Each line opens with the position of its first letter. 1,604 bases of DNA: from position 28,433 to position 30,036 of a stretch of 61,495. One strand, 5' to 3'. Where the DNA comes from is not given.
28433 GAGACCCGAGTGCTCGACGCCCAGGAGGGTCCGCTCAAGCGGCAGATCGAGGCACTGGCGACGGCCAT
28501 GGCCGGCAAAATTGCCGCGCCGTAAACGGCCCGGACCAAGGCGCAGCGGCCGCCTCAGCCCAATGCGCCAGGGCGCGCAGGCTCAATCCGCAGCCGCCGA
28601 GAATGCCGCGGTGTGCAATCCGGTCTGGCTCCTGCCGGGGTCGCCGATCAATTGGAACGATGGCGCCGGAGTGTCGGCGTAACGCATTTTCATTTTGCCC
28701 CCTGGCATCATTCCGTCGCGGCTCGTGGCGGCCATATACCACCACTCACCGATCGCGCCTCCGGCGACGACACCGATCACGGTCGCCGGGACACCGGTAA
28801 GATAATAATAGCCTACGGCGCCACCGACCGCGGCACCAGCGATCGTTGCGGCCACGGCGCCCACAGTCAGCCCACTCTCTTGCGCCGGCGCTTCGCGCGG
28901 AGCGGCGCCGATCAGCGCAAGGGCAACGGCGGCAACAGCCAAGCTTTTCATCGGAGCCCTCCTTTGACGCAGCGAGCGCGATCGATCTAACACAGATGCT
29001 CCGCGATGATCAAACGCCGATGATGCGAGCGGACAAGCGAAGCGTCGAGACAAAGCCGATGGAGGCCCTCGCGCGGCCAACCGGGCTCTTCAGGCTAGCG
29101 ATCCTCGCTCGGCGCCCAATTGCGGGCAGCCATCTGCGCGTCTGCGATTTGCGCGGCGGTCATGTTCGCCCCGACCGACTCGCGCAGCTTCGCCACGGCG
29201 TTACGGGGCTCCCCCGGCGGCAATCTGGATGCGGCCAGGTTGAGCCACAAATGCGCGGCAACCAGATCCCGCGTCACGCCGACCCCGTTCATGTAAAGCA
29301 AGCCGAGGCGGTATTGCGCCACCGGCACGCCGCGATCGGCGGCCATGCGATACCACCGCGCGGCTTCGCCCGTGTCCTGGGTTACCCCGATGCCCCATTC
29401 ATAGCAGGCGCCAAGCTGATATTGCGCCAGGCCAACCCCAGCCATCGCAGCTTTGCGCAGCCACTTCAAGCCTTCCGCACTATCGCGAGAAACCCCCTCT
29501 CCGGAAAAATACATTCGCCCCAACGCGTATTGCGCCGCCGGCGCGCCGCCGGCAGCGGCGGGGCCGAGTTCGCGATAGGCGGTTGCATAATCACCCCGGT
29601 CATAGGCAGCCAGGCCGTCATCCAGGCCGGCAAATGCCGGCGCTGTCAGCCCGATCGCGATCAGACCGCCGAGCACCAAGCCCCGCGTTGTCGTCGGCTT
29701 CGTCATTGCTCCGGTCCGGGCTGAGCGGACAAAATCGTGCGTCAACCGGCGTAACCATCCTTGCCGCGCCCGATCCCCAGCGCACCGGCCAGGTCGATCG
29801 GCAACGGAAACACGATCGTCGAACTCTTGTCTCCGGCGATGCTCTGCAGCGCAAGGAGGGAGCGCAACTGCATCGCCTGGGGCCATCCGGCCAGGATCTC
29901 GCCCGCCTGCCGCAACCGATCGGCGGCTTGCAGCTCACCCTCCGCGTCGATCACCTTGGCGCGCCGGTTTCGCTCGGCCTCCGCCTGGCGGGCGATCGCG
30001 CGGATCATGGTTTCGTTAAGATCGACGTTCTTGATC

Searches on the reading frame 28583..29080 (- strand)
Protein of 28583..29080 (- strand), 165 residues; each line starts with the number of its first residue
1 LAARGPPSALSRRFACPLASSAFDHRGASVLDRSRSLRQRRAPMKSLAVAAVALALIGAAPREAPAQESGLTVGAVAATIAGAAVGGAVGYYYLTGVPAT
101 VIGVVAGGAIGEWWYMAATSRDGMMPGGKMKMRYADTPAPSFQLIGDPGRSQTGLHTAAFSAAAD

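Call 68: search_protein_families(library=pfam, proteins=[window:28583-29080:-], max_evalue=0.1)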
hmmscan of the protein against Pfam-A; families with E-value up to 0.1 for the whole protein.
window:28583-29080:- (165 aa): 1 family
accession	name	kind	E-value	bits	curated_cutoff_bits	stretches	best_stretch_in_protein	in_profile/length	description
PF04515.18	Choline_transpo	-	0.099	12.3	26.9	0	50-118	62-134/326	Plasma-membrane choline transporter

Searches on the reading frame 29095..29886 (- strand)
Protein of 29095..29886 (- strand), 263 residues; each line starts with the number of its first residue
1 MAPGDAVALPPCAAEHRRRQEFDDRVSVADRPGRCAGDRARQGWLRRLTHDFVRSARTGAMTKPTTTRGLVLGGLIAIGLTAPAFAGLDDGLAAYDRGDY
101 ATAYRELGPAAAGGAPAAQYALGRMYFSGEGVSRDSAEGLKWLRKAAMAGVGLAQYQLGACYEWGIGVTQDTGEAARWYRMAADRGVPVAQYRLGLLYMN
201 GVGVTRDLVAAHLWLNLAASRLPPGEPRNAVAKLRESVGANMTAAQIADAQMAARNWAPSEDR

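Call 46: search_protein_families(library=pfam, proteins=[window:29095-29886:-], max_evalue=0.001)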
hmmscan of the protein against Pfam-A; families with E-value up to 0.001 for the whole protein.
window:29095-29886:- (263 aa): 1 family
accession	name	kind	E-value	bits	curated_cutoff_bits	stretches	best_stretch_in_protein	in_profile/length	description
PF08238.18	Sel1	-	2.2e-32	110.7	30.7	3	116-150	1-35/36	Sel1 repeat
